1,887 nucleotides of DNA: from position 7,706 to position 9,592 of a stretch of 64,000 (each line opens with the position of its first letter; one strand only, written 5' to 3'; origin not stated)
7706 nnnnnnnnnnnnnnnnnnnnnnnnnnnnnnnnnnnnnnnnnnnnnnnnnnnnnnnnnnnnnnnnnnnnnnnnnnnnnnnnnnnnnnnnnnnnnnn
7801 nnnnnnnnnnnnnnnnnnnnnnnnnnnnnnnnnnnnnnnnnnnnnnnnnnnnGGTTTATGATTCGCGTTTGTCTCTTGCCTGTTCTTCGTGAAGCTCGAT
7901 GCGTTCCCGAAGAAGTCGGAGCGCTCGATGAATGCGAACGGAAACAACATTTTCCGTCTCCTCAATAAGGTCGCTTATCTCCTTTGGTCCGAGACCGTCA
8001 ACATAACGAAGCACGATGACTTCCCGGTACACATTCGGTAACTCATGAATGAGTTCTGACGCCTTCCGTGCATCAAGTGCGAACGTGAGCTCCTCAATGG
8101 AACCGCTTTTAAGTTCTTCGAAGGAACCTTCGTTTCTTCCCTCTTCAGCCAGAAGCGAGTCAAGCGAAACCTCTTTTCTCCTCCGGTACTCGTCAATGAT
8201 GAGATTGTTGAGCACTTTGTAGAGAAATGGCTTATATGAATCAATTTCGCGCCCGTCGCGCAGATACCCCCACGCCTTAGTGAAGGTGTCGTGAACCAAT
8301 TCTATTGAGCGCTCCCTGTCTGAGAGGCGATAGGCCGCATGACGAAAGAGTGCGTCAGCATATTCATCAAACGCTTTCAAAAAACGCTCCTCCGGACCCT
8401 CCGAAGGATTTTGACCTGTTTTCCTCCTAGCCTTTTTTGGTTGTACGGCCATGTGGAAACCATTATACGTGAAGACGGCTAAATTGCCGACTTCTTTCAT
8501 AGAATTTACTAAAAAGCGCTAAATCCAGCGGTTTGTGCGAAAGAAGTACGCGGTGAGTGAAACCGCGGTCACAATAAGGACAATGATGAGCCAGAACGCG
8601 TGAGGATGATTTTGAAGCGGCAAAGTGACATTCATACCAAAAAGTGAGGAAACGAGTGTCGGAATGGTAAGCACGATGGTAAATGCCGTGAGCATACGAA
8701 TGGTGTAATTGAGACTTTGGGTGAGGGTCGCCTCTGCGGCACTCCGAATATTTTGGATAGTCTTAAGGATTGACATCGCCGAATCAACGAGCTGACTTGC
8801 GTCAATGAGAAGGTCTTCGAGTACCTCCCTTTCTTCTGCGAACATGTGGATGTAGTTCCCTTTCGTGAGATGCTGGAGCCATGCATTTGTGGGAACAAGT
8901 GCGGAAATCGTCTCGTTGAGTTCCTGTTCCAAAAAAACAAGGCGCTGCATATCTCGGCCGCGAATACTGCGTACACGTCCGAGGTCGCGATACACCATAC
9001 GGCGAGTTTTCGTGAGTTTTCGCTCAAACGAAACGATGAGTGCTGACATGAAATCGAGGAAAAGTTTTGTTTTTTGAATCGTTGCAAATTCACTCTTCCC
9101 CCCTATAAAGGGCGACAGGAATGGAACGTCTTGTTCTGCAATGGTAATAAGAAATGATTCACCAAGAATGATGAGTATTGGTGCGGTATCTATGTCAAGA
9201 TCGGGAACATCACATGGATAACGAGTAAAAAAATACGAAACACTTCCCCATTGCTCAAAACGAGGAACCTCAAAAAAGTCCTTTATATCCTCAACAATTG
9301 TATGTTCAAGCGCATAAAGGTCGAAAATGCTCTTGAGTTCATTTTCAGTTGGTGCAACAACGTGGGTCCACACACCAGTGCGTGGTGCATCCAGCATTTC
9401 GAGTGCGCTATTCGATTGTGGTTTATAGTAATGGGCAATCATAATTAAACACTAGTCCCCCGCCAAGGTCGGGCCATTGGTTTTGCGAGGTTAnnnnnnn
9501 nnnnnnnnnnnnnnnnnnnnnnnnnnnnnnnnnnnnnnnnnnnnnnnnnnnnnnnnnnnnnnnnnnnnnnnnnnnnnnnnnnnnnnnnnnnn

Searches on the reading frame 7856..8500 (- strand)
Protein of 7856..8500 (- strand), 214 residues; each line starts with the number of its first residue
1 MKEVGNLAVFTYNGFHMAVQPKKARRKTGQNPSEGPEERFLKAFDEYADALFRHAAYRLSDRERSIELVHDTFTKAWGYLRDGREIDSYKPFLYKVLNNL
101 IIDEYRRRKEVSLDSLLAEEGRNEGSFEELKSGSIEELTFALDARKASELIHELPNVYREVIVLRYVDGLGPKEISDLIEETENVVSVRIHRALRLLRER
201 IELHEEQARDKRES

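Call 40: search_protein_families(library=pfam, max_evalue=0.001, proteins=[window:7856-8500:-])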
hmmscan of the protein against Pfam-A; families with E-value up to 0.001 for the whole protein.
window:7856-8500:- (214 aa): 3 families
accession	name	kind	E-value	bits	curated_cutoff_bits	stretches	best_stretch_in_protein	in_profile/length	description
PF08281.18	Sigma70_r4_2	-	1.9e-11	43.8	25.7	1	148-197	5-54/54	Sigma-70, region 4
PF04542.20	Sigma70_r2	-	1.2e-07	31.8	24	1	44-109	2-69/71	Sigma-70 region 2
PF04545.22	Sigma70_r4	-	2.4e-06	27.4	24.1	1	151-199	2-50/50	Sigma-70, region 4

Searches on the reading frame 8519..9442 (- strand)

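Call 40: search_protein_families(library=pfam, max_evalue=0.001, proteins=[window:8519-9442:-])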
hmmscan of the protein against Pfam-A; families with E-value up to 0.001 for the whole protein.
window:8519-9442:- (307 aa): 1 family
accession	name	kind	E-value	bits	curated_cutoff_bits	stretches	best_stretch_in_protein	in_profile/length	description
PF01544.23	CorA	-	4.2e-38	131.8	27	1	23-302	4-291/292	CorA-like Mg2+ transporter protein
